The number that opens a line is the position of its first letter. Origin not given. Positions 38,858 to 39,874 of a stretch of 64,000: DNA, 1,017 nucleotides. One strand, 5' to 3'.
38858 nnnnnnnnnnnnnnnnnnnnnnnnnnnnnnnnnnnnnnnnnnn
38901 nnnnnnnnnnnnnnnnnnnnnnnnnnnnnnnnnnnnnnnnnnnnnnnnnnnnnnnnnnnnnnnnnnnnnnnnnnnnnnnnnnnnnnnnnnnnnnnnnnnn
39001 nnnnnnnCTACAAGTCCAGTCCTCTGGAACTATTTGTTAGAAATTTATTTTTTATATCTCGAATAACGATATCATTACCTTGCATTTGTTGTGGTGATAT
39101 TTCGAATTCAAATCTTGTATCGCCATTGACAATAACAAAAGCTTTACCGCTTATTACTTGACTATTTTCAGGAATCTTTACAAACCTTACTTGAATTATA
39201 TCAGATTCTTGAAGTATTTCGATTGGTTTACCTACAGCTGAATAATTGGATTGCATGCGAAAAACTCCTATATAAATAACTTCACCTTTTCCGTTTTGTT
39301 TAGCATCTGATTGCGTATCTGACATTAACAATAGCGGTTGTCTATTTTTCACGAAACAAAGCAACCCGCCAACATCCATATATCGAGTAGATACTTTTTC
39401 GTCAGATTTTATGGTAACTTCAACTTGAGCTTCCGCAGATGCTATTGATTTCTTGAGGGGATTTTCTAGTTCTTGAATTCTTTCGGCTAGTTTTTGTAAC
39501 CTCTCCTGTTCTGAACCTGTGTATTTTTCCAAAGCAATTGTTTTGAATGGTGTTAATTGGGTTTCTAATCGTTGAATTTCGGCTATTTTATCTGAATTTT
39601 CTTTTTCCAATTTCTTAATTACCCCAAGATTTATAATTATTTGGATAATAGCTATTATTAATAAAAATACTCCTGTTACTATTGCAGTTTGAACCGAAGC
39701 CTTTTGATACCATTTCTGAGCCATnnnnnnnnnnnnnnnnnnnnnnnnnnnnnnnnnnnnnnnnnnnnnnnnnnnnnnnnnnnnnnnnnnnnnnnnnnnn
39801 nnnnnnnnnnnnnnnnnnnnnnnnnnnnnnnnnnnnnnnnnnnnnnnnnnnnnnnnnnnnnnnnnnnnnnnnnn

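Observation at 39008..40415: Two adjacent membrane-anchored proteins of unknown function as the cargo of the IR-bounded cassette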

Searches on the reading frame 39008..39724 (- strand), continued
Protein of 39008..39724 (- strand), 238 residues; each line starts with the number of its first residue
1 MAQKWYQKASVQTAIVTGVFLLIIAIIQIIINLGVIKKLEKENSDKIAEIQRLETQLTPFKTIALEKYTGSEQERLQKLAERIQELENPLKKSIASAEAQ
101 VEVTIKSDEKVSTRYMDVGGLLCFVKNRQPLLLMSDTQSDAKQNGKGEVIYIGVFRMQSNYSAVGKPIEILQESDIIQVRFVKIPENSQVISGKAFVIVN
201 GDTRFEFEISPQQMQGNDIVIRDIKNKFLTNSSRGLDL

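Call 37: fold_search(model_id=the predicted structure, library=pdb)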
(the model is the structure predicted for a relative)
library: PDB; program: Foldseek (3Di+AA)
matches with E <= 10: 671; with E <= 0.001: 3
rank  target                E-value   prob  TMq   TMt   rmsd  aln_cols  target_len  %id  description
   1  8qdr_A                4.4e-05  1.00  0.30  0.12   5.5       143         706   14  Vitis vinifera dimeric 13S-lipoxygenase LOXA in a detergent bound open conformation (released 2024-10-30)
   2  8qdq_A                5.2e-04  1.00  0.30  0.10   5.6       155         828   12  Vitis vinifera dimeric 13S-lipoxygenase LOXA in the closed conformation (released 2024-10-30)
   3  8qdr_B                8.9e-04  1.00  0.29  0.12   5.6       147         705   14  Vitis vinifera dimeric 13S-lipoxygenase LOXA in a detergent bound open conformation (released 2024-10-30)
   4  2oxe_B                3.7e-03  1.00  0.30  0.18   5.1       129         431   10  Structure of the Human Pancreatic Lipase-related Protein 2 (released 2007-03-27)
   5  6e7k_B                3.9e-03  0.99  0.28  0.18   5.8       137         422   10  Structure of the lipoprotein lipase GPIHBP1 complex that mediates plasma triglyceride hydrolysis (released 2018-12-19)
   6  1eth_A                4.6e-03  1.00  0.30  0.18   5.5       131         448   11  TRIACYLGLYCEROL LIPASE/COLIPASE COMPLEX (released 1996-12-07)
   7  6e7k_A                6.1e-03  0.99  0.28  0.18   5.8       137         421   10  Structure of the lipoprotein lipase GPIHBP1 complex that mediates plasma triglyceride hydrolysis (released 2018-12-19)
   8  6u7m_A                6.1e-03  0.97  0.27  0.18   6.4       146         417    9  Cryo-EM Structure of Helical Lipoprotein Lipase (released 2020-04-08)
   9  6oaz_A                6.8e-03  0.99  0.28  0.18   6.1       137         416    9  Apo Structure of WT Lipoprotein Lipase in Complex with GPIHBP1 Mutant N78D N82D produced in HEK293-F cells (released 2019-05-08)
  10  7ttj_B                6.8e-03  0.94  0.23  0.12   7.2       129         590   16  Stable-5-LOX elongated Ha2 (released 2022-08-31)
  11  6oau_A                1.4e-02  0.97  0.28  0.18   6.1       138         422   10  Apo Structure of WT Lipoprotein Lipase in Complex with GPIHBP1 Mutant N78D N82D produced in GnTI-deficient HEK293-F ce (released 2019-05-08)
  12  5o4u_A                1.4e-02  0.25  0.15  0.15  18.4       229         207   12  The flagellin of Pyrococcus furiosus (released 2017-07-05)
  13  3o8y_B                1.5e-02  0.94  0.24  0.10   8.2       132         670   14  Stable-5-Lipoxygenase (released 2011-01-19)
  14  3v98_B                1.6e-02  0.94  0.25  0.11   6.6       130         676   16  S663D Stable-5-LOX (released 2012-05-02)
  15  4ei0_A                1.6e-02  0.63  0.18  0.15  12.5       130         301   11  Crystal structure of a DUF4466 family protein (PARMER_03218) from Parabacteroides merdae ATCC 43184 at 2.00 A resoluti (released 2012-05-30)
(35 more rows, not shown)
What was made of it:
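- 39008..39448 (-): ORF238 C-domain (residues 93-238, plus stop): beta-sandwich with PLAT/LH2-like fold. Foldseek against PDB gives top hits to the PLAT domains of lipoxygenases, pancreatic and lipoprotein lipases and C. perfringens alpha-toxin (E 4e-5 to 5e-2, call 37).
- On PLAT/LH2 domain (PF01477): Foldseek probability is ~1 and E 4e-5, but rmsd is above 5 A and TM is 0.3 over the full query (call 37).
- Closest known: PLAT/LH2 domain. Same: The best and consistent Foldseek matches of the ORF238 head are to this fold (E 4e-5, probability ~1, about 130-150 aligned columns, call 37).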

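Call 59: find_related_loci(query=A2, collection=viral_contigs, flank=10000)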
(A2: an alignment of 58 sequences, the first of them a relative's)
Query A2 (238 aa) in viral_contigs; peptide patterns used: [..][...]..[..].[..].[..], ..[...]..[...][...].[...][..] (x = any residue, [..] = any of these).
31 stretches matched a pattern, but none encodes a relative of the query by tblastn (E <= 1e-3).

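Call 60: search_solved_structures(query=A2, max_evalue=1)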
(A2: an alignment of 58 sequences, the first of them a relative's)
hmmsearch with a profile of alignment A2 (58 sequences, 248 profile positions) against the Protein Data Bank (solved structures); distinct sequences matched with E-value up to 1: 14.
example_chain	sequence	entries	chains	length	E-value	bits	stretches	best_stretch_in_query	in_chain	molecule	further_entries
7a4y_E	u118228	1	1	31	0.013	18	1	39-65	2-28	Coiled-coil P5 peptide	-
1zxa_A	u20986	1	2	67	0.05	16.1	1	33-68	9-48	cGMP-dependent protein kinase 1, alpha isozyme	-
4r4m_A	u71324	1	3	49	0.056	15.9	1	34-69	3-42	cGMP-dependent protein kinase 1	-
4r4l_A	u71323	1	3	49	0.068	15.7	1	34-68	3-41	cGMP-dependent protein kinase 1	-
3mqb_A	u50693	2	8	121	0.17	14.4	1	2-83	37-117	Bone marrow stromal antigen 2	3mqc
3a2a_A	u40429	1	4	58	0.21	14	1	35-68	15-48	Voltage-gated hydrogen channel 1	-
3mq7_A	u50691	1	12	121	0.25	13.8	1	2-83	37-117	Bone marrow stromal antigen 2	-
3vmx_A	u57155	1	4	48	0.26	13.8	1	35-68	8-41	Voltage-gated hydrogen channel 1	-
3qh9_A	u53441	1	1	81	0.26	13.7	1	32-68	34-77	Liprin-beta-2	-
3vmy_A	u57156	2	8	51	0.31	13.5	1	35-68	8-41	Voltage-gated hydrogen channel 1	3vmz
2xg7_A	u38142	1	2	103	0.36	13.3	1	2-65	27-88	BONE MARROW STROMAL ANTIGEN 2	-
7o92_A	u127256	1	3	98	0.4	13.2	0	85-126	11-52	hypothetical protein UY81_C0065G0003 residues 18-54 from Candidatus Giovannonibacteria bac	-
3vn0_A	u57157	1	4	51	0.42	13.1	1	35-68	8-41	Voltage-gated hydrogen channel 1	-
7t03_A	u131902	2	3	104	0.56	12.7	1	81-166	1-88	Cold unfolding four helix bundle | Designed cold unfolding four helix bundle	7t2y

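Call 63: search_protein_families(library=pfam, alignment_id=A5, max_evalue=0.0001)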
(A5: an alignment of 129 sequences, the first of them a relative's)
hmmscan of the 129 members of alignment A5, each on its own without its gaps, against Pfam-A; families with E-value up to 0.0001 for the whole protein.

A. member 1, L005:1166-1702:+ (179 aa): 1 family
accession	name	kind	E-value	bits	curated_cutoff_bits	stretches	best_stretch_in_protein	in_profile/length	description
PF01558.24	POR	-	3.3e-36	125.5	27.4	1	13-176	1-173/173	Pyruvate ferredoxin/flavodoxin oxidoreductase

B. families by the number of members that match (of 129 scanned): 122 families (the first 25 are shown)
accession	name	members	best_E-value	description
PF06973.17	DUF1297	2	1.6e-66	Domain of unknown function (DUF1297)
PF01202.28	SKI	2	3.3e-46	Shikimate kinase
PF06849.18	DUF1246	2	4.5e-43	Protein of unknown function (DUF1246)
PF07676.18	PD40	2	5.6e-20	WD40-like Beta Propeller Repeat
PF13649.12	Methyltransf_25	2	4.8e-19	Methyltransferase domain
PF08242.18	Methyltransf_12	2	1.9e-17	Methyltransferase domain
PF08241.18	Methyltransf_11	2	1.4e-16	Methyltransferase domain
PF18317.6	SDH_C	2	3e-16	Shikimate 5'-dehydrogenase C-terminal domain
PF13847.12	Methyltransf_31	2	1.2e-13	Methyltransferase domain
PF13238.12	AAA_18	2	1.1e-07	AAA domain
PF02826.25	2-Hacid_dh_C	2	1e-05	D-isomer specific 2-hydroxyacid dehydrogenase, NAD binding domain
PF09194.16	Endonuc-BsobI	1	5.4e-152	Restriction endonuclease BsobI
PF01131.25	Topoisom_bac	1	9.6e-122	DNA topoisomerase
PF01264.26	Chorismate_synt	1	2.1e-119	Chorismate synthase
PF02615.19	Ldh_2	1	1.7e-116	Malate/L-lactate dehydrogenase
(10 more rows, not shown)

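Call 64: search_protein_families(library=padloc, alignment_id=A5, max_evalue=0.00001)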
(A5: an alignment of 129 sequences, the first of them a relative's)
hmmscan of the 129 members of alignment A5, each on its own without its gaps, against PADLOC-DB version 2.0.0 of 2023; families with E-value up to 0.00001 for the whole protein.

A. member 1, L005:1166-1702:+ (179 aa): 0 families

B. families by the number of members that match (of 129 scanned): 202 families (the first 25 are shown)
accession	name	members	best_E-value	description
PDLC04134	mad2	2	4.6e-27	mads_2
PDLC02842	DpdE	1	5.9e-156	DpdE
PDLC03224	MTase_II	1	9.7e-136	Type II methyltransferase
PDLC03415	REase_II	1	1.6e-134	Type II restriction enzyme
PDLC00633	ZorD1|ZorD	1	1.9e-119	"SWI2/SNF2 helicase, Mrr-like nuclease"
PDLC02849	DpdE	1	8.6e-113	DpdE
PDLC02850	DpdE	1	2e-112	DpdE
PDLC02845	DpdE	1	7.2e-108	DpdE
PDLC02851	DpdE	1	2.1e-106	DpdE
PDLC00631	ZorD1|ZorD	1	1.3e-102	"SWI2/SNF2 helicase, Mrr-like nuclease"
PDLC00629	ZorD1|ZorD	1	1e-100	"SWI2/SNF2 helicase, Mrr-like nuclease"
PDLC03490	REase_II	1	7.8e-94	Type II restriction enzyme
PDLC00634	ZorD1|ZorD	1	6.9e-91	"SWI2/SNF2 helicase, Mrr-like nuclease"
PDLC00632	ZorD1|ZorD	1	2e-87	"SWI2/SNF2 helicase, Mrr-like nuclease"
PDLC01802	CARF1--CARF_HEPN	1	5.1e-77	-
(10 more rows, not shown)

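Call 68: fold_search(model_id=the predicted structure, library=viral)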
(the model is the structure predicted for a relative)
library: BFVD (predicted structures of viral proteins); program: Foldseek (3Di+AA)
matches with E <= 10: 623; with E <= 0.001: 0
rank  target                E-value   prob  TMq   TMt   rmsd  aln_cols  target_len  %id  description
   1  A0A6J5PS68            9.3e-03  0.47  0.19  0.11  15.7       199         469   10  Baseplate protein J-like [uncultured Caudovirales phage]
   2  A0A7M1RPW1            1.0e-02  0.21  0.14  0.08  14.8       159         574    8  Pre-neck appendage protein [Bacillus phage DLc1]
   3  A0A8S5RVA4            1.3e-02  0.16  0.10  0.05  19.4       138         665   12  LPXTG cell wall anchor motif domain protein [Siphoviridae sp. ctHip2]
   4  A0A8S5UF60            1.6e-02  0.92  0.29  0.22   8.9       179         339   11  Uncharacterized protein [Myoviridae sp. ctcyQ27]
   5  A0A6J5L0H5            1.8e-02  0.28  0.14  0.14  14.7       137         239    5  Uncharacterized protein [uncultured Caudovirales phage]
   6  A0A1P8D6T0            1.9e-02  0.51  0.21  0.25  14.3       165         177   10  P3 protein [Rice stripe mosaic virus]
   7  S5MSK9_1              2.1e-02  0.87  0.28  0.07  10.4       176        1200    8  Tail fiber protein [Bacillus phage JL]
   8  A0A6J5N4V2            2.4e-02  0.13  0.11  0.05  18.3       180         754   10  Uncharacterized protein [uncultured Caudovirales phage]
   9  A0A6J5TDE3            2.9e-02  0.28  0.14  0.09  14.9       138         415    5  Uncharacterized protein [uncultured Caudovirales phage]
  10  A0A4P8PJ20            2.9e-02  0.14  0.14  0.15  16.8       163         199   12  UL142 (Fragment) [Human cytomegalovirus]
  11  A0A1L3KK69            3.9e-02  0.54  0.18  0.12  11.0       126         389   10  (no name in the UniProt tables at hand)
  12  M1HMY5                3.9e-02  0.14  0.13  0.12  16.0       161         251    9  (no name in the UniProt tables at hand)
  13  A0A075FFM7            4.1e-02  0.33  0.17  0.23  18.7       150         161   12  BLLF1 [Epstein-Barr virus (strain GD1)]
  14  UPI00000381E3         4.3e-02  0.11  0.11  0.07  16.0       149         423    9  (no name look-up for this kind of identifier)
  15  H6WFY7                4.5e-02  0.38  0.18  0.11  11.5       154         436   14  Virion structural protein and packaging [Cyanophage S-TIM5]
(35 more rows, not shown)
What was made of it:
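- Tried and rejected: BFVD fold search: nothing (call 68).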

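Call 73: search_protein_families(library=pfam, proteins=[L008:6978-7322:+, L008:7415-7921:+, L008:8808-9335:+, L022:3267-3608:+, L019:1628-2395:-], max_evalue=0.01)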
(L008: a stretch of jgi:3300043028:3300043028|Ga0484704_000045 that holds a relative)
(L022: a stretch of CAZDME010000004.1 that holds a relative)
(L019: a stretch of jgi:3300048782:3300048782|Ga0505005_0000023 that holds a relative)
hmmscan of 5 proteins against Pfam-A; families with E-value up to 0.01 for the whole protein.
L008:6978-7322:+ (115 aa): 0 families

L008:7415-7921:+ (169 aa): 1 family
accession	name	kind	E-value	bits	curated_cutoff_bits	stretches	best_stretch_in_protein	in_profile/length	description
PF05708.18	Peptidase_C92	-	5.4e-05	23.7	27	1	2-93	3-98/166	Permuted papain-like amidase enzyme, YaeF/YiiX, C92 family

L008:8808-9335:+ (176 aa): 0 families

L022:3267-3608:+ (114 aa): 2 families
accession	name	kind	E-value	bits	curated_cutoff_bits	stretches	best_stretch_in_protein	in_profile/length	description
PF05635.17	23S_rRNA_IVP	-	1.2e-32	112.7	33.8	1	6-110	1-106/106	23S rRNA-intervening sequence protein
PF22296.2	bAvd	-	0.0061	17.5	40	0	81-113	72-105/107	bAvd-like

L019:1628-2395:- (255 aa): 0 families

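Call 75: search_protein_families(library=pfam, alignment_id=A4, max_evalue=0.01)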
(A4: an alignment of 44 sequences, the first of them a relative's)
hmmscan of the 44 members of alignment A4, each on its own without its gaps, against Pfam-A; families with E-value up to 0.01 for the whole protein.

A. member 1, P0071 (216 aa): 0 families

B. families by the number of members that match (of 44 scanned): 38 families (the first 25 are shown)
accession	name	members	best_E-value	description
PF16808.10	PKcGMP_CC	5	2.5e-06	Coiled-coil N-terminus of cGMP-dependent protein kinase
PF04977.20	DivIC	4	0.0001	Septum formation initiator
PF25481.1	Nucleoprot-TPR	4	0.00088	Nucleoprotein TPR-like domain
PF12128.14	DUF3584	4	0.0051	Protein of unknown function (DUF3584)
PF09613.16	HrpB1_HrpK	3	1e-06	Bacterial type III secretion protein (HrpB1_HrpK)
PF03961.19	FapA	3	0.0003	Flagellar Assembly Protein A beta solenoid domain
PF11544.13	Spc42p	3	0.00085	Spindle pole body component Spc42p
PF08702.15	Fib_alpha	3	0.00085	Fibrinogen alpha/beta chain family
PF13431.12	TPR_17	2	7.9e-05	Tetratricopeptide repeat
PF00515.34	TPR_1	2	0.00037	Tetratricopeptide repeat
PF15619.11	Lebercilin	2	0.0011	Ciliary protein causing Leber congenital amaurosis disease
PF03938.19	OmpH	2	0.002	Outer membrane protein (OmpH-like)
PF02413.22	Caudo_TAP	2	0.0035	Caudovirales tail fibre assembly protein, lambda gpK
PF15035.11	Rootletin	2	0.0035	Ciliary rootlet component, centrosome cohesion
PF12329.13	TMF_DNA_bd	2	0.0058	TATA element modulatory factor 1 DNA binding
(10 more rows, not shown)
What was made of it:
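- Closest known: Modular 'conserved N-terminus, swappable C-terminus' proteins. Different: The heads are non-enzymatic (call 75).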

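Call 82: search_dna_similar(query=window:39008-39724:-, collection=phages, mode=protein, max_evalue=0.01, max_rows=10)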
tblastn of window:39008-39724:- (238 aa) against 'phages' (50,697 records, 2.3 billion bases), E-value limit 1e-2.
No match.

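Call 83: search_dna_similar(query=window:39008-39724:-, collection=plasmids, mode=protein, max_evalue=0.01, max_rows=10)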
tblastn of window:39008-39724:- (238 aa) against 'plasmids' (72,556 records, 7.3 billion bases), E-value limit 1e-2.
No match.

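Call 103: list_cluster_members(proteins=[P0001, P0121, P0078, P0122, P0077, P0109])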
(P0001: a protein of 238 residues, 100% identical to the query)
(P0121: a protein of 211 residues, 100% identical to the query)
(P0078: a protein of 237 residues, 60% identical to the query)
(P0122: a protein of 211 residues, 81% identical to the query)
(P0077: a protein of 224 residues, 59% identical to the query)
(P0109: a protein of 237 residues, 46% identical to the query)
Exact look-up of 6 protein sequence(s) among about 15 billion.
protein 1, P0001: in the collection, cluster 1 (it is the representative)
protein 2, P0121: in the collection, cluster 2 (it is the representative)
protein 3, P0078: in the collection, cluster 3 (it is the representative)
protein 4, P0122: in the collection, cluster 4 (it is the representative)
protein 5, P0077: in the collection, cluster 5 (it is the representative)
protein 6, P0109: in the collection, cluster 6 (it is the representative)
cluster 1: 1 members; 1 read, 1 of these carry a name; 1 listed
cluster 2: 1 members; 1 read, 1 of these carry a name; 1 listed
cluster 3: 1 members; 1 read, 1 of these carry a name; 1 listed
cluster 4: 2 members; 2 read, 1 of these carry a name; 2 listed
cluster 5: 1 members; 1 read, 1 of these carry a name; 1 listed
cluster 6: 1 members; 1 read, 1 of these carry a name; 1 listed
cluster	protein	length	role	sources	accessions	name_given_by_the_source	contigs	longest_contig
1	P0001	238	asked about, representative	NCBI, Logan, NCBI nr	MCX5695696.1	MAG: hypothetical protein NTW18_03395 [Candidatus Omnitrophica bacterium] | hypothetical protein [Candidatus Omnitrophota bacterium]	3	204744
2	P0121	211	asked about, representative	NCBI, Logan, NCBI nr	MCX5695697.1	MAG: hypothetical protein NTW18_03400 [Candidatus Omnitrophica bacterium] | hypothetical protein [Candidatus Omnitrophota bacterium]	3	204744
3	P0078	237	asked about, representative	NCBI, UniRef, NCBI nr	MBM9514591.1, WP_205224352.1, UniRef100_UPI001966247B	hypothetical protein [Desulfogranum marinum] | hypothetical protein n=1 Tax=Desulfogranum marinum TaxID=453220 RepID=UPI001966247B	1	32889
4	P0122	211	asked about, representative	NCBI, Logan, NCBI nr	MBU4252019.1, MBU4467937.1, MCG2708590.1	MAG: hypothetical protein KKC39_04270 [Candidatus Omnitrophica bacterium] | hypothetical protein [Candidatus Omnitrophota bacterium]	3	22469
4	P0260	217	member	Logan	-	-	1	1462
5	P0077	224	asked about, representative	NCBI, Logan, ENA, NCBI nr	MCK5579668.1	MAG: hypothetical protein KAJ18_00180 [Candidatus Omnitrophica bacterium] | hypothetical protein [Candidatus Omnitrophota bacterium]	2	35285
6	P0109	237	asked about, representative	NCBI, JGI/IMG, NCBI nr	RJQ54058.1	MAG: hypothetical protein C4530_17110 [Desulfobacteraceae bacterium]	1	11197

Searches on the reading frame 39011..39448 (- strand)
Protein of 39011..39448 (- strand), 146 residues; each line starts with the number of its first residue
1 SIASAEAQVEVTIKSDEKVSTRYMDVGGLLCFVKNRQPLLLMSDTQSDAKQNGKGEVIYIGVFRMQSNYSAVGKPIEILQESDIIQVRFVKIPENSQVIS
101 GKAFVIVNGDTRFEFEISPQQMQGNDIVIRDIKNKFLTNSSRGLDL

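Call 102: search_solved_structures(query=A6, max_evalue=10)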
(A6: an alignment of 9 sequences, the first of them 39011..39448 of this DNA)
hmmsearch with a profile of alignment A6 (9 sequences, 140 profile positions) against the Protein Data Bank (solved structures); distinct sequences matched with E-value up to 10: 0.
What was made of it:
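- Tried and rejected: PDB sequence searches with the full-length and the C-domain profiles: only coiled-coil noise, or nothing (calls 60, 102).
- On PLAT/LH2 domain (PF01477): The PDB profile search is empty at E up to 10 (call 102).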
